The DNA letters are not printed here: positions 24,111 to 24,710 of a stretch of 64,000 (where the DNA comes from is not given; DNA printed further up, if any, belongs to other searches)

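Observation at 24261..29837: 1,858-aa repeat protein lacking a signal peptide but carrying a HicB-like N-terminus and a sorting-type C-terminal domain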

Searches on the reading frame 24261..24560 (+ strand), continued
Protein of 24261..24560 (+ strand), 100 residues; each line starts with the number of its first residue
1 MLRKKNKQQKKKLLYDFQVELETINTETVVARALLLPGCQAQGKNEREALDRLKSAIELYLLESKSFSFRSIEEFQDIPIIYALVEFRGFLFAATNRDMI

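Call 60: find_encoding_contigs(protein=P0159, flank=10000, max_places=2)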
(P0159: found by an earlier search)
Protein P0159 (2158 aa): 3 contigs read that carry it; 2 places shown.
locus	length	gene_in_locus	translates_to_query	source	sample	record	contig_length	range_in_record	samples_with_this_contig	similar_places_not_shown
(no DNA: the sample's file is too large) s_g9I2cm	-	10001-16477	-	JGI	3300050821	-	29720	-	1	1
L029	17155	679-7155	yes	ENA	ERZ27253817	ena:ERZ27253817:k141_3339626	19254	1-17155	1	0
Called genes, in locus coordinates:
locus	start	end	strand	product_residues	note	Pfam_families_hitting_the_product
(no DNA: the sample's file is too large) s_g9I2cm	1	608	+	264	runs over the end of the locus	PF00460:Flg_bb_rod, PF22692:LlgE_F_G_D1, PF06429:Flg_bbr_C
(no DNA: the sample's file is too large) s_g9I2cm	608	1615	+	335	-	PF08666:SAF, PF13144:ChapFlgA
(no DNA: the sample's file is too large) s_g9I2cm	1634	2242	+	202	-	PF02107:FlgH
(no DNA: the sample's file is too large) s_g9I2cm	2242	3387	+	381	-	PF02119:FlgI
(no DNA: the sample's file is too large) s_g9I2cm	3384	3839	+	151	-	PF10135:Rod-binding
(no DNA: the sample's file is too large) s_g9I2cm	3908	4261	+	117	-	-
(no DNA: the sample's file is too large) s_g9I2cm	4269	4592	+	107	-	-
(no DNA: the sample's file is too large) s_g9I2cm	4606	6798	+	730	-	PF22638:FlgK_D1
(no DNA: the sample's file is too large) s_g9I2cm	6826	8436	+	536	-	-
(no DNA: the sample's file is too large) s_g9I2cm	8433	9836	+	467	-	-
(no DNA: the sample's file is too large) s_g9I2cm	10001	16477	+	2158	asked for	PF25852:DUF6242_C (faint), PF00041:fn3 (faint), PF16656:Pur_ac_phosph_N (faint), PF19077:Big_13 (faint), PF24421:Ig_J (faint), PF17936:Big_6 (faint), PF13620:CarboxypepD_reg (faint)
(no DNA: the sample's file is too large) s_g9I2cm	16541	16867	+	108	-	PF00085:Thioredoxin, PF13098:Thioredoxin_2 (faint), PF13905:Thioredoxin_8 (faint)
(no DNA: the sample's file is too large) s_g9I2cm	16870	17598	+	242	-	PF00106:adh_short, PF08659:KR, PF13561:adh_short_C2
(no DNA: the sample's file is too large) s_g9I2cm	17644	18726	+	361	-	?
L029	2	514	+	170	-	?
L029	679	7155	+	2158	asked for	PF25852:DUF6242_C (faint), PF00041:fn3 (faint), PF16656:Pur_ac_phosph_N (faint), PF19077:Big_13 (faint), PF24421:Ig_J (faint), PF17936:Big_6 (faint), PF13620:CarboxypepD_reg (faint)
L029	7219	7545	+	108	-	PF00085:Thioredoxin, PF13098:Thioredoxin_2 (faint), PF13905:Thioredoxin_8 (faint)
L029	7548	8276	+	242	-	PF00106:adh_short, PF08659:KR, PF13561:adh_short_C2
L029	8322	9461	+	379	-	PF00109:ketoacyl-synt, PF02801:Ketoacyl-synt_C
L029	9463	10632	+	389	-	PF00155:Aminotran_1_2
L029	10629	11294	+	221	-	PF13500:AAA_26, PF01656:CbiA (faint)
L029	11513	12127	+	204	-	PF02085:Cytochrom_CIII (weak), PF14522:Cytochrome_C7 (weak), PF14537:Cytochrom_c3_2 (weak)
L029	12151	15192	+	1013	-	PF04879:Molybdop_Fe4S4, PF13187:Fer4_9 (faint), PF12838:Fer4_7, PF13247:Fer4_11 (weak)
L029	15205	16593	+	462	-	PF03916:NrfD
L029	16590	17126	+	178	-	PF11821:ActD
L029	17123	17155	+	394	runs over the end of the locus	PF00034:Cytochrom_C (weak), PF13442:Cytochrome_CBB3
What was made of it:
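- The distant relative P0159 lies directly after a flgG-flgA-flgH-flgI-flgJ...flgK cluster (call 60).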

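Call 61: find_encoding_contigs(protein=P0128, flank=10000, max_places=2)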
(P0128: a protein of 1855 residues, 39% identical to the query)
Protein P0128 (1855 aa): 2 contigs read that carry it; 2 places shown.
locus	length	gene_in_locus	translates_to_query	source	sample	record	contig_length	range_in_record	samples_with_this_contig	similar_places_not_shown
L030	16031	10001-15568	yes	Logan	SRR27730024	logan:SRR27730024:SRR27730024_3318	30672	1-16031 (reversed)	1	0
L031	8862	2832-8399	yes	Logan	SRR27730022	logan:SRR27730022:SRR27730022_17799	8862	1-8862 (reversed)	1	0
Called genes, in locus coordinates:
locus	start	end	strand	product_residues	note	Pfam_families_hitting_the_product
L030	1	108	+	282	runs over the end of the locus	PF02616:SMC_ScpA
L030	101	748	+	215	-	PF04079:SMC_ScpB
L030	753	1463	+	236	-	PF01479:S4, PF00849:PseudoU_synth_2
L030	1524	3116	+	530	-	PF00672:HAMP, PF00211:Guanylate_cyc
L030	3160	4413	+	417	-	PF00515:TPR_1 (faint), PF03704:BTAD (weak), PF07719:TPR_2 (faint), PF12895:ANAPC3 (faint), PF13414:TPR_11 (weak), PF13424:TPR_12 (weak), PF13432:TPR_16, PF13371:TPR_9 (weak), +11 more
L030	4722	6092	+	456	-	PF00919:UPF0004, PF04055:Radical_SAM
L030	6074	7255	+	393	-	PF09976:TPR_21 (faint), PF13432:TPR_16, PF05036:SPOR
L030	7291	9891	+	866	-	PF01624:MutS_I, PF05188:MutS_II, PF05192:MutS_III, PF05190:MutS_IV, PF00488:MutS_V, PF27441:MutS_C (weak)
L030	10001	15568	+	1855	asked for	PF25852:DUF6242_C (faint), PF00041:fn3 (faint), PF16656:Pur_ac_phosph_N (weak), PF24421:Ig_J (faint), PF19077:Big_13 (faint), PF12245:Big_3_2 (faint), PF13620:CarboxypepD_reg (weak)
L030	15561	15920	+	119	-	-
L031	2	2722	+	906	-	?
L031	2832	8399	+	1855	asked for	PF25852:DUF6242_C (faint), PF00041:fn3 (faint), PF16656:Pur_ac_phosph_N (weak), PF24421:Ig_J (faint), PF19077:Big_13 (faint), PF12245:Big_3_2 (faint), PF13620:CarboxypepD_reg (weak)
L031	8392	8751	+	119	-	-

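Call 62: find_encoding_contigs(protein=P0125, flank=10000, max_places=2)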
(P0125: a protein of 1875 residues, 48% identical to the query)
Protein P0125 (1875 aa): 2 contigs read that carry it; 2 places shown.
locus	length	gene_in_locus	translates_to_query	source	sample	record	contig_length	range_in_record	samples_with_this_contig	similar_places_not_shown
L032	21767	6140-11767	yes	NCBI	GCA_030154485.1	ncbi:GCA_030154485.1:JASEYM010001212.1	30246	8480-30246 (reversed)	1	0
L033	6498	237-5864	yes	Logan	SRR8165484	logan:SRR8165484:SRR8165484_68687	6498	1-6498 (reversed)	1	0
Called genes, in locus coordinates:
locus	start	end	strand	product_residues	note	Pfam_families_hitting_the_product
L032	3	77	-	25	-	?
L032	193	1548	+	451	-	PF00919:UPF0004, PF04055:Radical_SAM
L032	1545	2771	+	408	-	PF12895:ANAPC3 (faint), PF14561:TPR_20 (faint), PF07719:TPR_2 (faint), PF13174:TPR_6 (faint), PF13424:TPR_12 (faint), PF13428:TPR_14 (faint), PF13432:TPR_16 (faint), PF05036:SPOR, +2 more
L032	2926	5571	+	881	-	PF01624:MutS_I, PF05188:MutS_II, PF05192:MutS_III, PF05190:MutS_IV, PF00488:MutS_V, PF27441:MutS_C (weak)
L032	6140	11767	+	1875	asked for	PF25852:DUF6242_C (faint), PF00041:fn3 (faint), PF16656:Pur_ac_phosph_N, PF19077:Big_13 (faint), PF13620:CarboxypepD_reg (faint)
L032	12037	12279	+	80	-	PF10387:DUF2442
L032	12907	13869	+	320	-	-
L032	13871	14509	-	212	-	PF00440:TetR_N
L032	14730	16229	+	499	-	PF02321:OEP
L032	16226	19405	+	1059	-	PF00873:ACR_tran, PF03176:MMPL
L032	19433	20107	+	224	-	PF00440:TetR_N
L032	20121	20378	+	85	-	-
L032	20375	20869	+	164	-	PF05598:DUF772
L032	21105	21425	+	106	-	-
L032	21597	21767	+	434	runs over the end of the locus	PF00155:Aminotran_1_2, PF12897:Asp_aminotransf (weak)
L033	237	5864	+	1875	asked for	PF25852:DUF6242_C (faint), PF00041:fn3 (faint), PF16656:Pur_ac_phosph_N, PF19077:Big_13 (faint), PF13620:CarboxypepD_reg (faint)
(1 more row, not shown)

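Call 76: fold_search(model_id=the predicted structure, library=viral)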
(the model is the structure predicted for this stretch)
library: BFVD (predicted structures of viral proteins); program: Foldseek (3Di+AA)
matches with E <= 10: 680; with E <= 0.001: 0
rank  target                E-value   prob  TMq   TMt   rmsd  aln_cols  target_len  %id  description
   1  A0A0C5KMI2            1.3e-03  1.00  0.56  0.63   5.3        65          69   28  (no name in the UniProt tables at hand)
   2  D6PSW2                2.5e-02  1.00  0.58  0.78   2.4        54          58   20  Type II toxin-antitoxin system HicB family antitoxin [Lactobacillus phage LBR48]
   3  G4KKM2                2.8e-02  1.00  0.54  0.45   2.0        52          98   17  (no name in the UniProt tables at hand)
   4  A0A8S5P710            3.4e-02  0.98  0.47  0.25   8.5        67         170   18  Putative nuclease of the RNAse H fold, HicB family [Siphoviridae sp. ct8Hx23]
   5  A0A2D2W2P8            8.1e-02  0.98  0.42  0.48   3.4        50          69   38  Uncharacterized protein [Stenotrophomonas phage vB_SmaS_DLP_5]
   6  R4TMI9                8.1e-02  0.95  0.50  0.29   7.7        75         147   16  Uncharacterized protein [Haloarcula californiae tailed virus 1]
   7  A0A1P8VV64            9.3e-02  0.47  0.31  0.33  12.7        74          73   11  (no name in the UniProt tables at hand)
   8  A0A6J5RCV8            1.1e-01  0.82  0.41  0.45  11.3        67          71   19  Uncharacterized protein [uncultured Caudovirales phage]
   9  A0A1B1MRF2            1.2e-01  0.69  0.38  0.17  10.3        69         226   19  DsRNA-binding ifn resistance/pkr inhibitor [Pteropox virus]
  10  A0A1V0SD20            1.2e-01  0.38  0.31  0.16   8.4        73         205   19  Double-stranded RNA binding motif-containing protein [Indivirus ILV1]
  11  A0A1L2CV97            1.3e-01  0.92  0.49  0.34   5.9        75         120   16  Uncharacterized protein [Pectobacterium phage vB_PcaM_CBB]
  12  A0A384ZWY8            1.5e-01  0.97  0.42  0.32   2.8        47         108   23  Uncharacterized protein [Dickeya phage vB_DsoM_JA29]
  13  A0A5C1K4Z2            1.5e-01  0.94  0.48  0.25   4.0        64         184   17  RNA polymerase [Pseudomonas phage Zuri]
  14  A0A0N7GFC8            1.6e-01  0.89  0.46  0.50   3.7        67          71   13  Uncharacterized protein [Pseudomonas phage POR1]
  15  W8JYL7                1.9e-01  0.99  0.46  0.34   1.5        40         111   20  Uncharacterized protein [Salmonella phage vB-SalM-SJ2]
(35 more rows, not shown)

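Call 78: search_protein_families(library=pfam, proteins=[L029:2-514:+, L030:15561-15920:+, L028:9176-9799:-], max_evalue=0.1)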
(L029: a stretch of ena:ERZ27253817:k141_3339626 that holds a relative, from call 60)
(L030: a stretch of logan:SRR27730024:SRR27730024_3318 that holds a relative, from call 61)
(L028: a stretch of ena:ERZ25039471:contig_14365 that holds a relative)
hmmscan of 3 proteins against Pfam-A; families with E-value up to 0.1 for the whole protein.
L029:2-514:+ (170 aa): 1 family
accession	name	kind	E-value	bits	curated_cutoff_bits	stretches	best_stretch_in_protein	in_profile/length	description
PF00041.27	fn3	-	0.00012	22.6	25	1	58-131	2-71/84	Fibronectin type III domain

L030:15561-15920:+ (119 aa): 0 families

L028:9176-9799:- (207 aa): 5 families
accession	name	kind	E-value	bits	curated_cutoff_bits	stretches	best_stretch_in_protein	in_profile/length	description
PF00753.33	Lactamase_B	-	1.7e-34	119.9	22.7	1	11-190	3-196/196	Metallo-beta-lactamase superfamily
PF12706.13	Lactamase_B_2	-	9.3e-08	32.3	27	1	28-91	3-74/200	Beta-lactamase superfamily domain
PF19583.5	ODP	-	0.00097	19.5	27.2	1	14-150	3-136/194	ODP family beta lactamase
PF23023.1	Anti-Pycsar_Apyc1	-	0.0074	16.2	50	1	27-72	31-76/250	Anti-Pycsar protein Apyc1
PF16661.11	Lactamase_B_6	-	0.094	12.5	27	0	28-74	9-60/193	Metallo-beta-lactamase superfamily domain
